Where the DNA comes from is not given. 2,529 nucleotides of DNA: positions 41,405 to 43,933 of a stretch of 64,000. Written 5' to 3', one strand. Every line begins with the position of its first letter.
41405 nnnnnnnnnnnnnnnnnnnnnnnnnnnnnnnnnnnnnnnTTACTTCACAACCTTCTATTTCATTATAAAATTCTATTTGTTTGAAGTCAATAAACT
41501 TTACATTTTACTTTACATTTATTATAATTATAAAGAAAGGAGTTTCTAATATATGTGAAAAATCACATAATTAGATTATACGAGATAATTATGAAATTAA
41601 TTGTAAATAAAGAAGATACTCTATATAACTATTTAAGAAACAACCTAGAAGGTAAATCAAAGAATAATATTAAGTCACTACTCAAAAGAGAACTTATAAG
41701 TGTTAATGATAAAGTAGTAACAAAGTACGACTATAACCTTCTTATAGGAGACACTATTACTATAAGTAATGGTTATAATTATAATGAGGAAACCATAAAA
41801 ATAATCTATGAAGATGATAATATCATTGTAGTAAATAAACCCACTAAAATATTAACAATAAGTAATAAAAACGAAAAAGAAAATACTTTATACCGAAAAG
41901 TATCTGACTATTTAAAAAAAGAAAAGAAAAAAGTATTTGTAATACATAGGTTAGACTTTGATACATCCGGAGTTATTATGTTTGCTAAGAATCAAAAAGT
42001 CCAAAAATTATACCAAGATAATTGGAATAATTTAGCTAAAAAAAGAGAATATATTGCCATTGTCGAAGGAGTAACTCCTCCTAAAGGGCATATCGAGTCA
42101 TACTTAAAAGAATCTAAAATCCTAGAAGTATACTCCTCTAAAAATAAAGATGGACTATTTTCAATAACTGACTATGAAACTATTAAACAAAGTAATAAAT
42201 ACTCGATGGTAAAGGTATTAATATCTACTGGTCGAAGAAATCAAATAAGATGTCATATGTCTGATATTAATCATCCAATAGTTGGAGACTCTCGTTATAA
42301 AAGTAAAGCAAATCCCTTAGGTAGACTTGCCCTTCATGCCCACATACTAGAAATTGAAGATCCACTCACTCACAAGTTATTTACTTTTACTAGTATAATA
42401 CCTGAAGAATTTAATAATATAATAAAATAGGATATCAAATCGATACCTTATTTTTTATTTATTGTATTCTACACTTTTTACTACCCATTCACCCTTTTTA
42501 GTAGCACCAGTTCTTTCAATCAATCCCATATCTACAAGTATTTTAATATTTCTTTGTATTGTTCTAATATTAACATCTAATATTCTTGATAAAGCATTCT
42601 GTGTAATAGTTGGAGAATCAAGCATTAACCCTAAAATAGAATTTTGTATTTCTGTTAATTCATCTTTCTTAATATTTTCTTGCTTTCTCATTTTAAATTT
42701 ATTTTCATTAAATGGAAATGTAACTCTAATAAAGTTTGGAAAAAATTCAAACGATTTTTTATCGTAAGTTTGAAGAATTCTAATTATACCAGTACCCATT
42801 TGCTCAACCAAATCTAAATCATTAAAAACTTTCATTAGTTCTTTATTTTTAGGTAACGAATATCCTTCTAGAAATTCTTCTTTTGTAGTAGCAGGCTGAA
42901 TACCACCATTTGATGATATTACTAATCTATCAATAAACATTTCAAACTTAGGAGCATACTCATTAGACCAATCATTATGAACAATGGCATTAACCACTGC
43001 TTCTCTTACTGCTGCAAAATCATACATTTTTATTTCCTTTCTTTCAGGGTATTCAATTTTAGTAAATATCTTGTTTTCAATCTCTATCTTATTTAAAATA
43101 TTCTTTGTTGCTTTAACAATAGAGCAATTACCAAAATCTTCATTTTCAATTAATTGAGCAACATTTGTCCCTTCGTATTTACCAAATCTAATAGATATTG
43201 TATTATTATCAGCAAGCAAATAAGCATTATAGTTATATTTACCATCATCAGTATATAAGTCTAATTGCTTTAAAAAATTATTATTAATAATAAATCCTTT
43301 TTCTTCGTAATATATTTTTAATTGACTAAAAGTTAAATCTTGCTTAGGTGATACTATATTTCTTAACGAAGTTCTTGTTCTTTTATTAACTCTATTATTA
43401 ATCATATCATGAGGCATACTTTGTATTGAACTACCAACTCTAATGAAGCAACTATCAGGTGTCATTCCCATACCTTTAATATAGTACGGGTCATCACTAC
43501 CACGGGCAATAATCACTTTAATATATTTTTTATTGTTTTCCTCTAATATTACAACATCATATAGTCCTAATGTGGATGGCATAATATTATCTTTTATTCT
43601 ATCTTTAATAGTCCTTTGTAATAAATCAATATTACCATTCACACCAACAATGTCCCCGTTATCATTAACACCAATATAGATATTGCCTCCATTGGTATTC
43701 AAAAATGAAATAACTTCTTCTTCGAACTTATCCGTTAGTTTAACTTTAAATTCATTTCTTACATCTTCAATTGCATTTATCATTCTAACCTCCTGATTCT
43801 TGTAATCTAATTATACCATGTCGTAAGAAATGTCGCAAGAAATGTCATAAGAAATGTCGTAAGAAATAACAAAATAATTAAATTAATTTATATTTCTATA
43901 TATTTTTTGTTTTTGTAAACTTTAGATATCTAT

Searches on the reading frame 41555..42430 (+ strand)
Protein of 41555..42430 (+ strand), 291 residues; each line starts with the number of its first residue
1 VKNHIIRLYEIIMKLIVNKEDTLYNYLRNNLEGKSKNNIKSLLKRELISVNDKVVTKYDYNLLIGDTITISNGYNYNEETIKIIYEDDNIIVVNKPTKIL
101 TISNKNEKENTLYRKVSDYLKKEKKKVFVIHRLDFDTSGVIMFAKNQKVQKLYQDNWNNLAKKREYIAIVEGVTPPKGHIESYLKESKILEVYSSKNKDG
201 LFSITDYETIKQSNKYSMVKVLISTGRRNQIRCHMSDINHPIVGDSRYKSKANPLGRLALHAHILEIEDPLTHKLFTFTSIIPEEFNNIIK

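Call 46: search_protein_families(library=pfam, proteins=[window:41555-42430:+], max_evalue=0.00001)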
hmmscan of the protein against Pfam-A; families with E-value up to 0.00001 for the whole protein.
window:41555-42430:+ (291 aa): 1 family
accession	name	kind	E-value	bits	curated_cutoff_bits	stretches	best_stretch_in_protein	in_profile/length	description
PF00849.27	PseudoU_synth_2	-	1.3e-28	100.6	26.8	1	89-236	1-151/152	RNA pseudouridylate synthase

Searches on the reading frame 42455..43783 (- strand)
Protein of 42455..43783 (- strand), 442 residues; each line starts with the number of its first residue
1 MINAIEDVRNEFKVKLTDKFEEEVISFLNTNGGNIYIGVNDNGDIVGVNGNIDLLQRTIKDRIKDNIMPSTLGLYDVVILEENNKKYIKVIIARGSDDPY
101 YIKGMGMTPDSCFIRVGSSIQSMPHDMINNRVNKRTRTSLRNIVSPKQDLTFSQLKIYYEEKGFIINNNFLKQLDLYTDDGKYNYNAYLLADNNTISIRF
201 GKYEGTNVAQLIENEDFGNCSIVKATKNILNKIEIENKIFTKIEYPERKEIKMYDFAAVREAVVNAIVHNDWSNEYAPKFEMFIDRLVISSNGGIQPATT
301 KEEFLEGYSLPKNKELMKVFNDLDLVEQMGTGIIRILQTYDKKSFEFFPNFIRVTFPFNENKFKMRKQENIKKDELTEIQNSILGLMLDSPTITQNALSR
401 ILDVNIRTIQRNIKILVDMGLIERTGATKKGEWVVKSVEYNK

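Call 46: search_protein_families(library=pfam, proteins=[window:42455-43783:-], max_evalue=0.00001)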
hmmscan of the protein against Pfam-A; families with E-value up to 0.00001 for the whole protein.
window:42455-43783:- (442 aa): 3 families
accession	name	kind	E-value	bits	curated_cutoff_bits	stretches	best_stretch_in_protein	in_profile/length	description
PF04326.19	SLFN_AlbA_2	-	1.9e-17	64.3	25.3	1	8-123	3-117/118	Schlafen, AlbA_2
PF13749.12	HATPase_c_4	-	3.6e-12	46.6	26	1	279-345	5-73/89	Putative ATP-dependent DNA helicase recG C-terminal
PF13412.12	HTH_24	-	2.1e-06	27.6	21.9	1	377-423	2-48/48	Winged helix-turn-helix DNA-binding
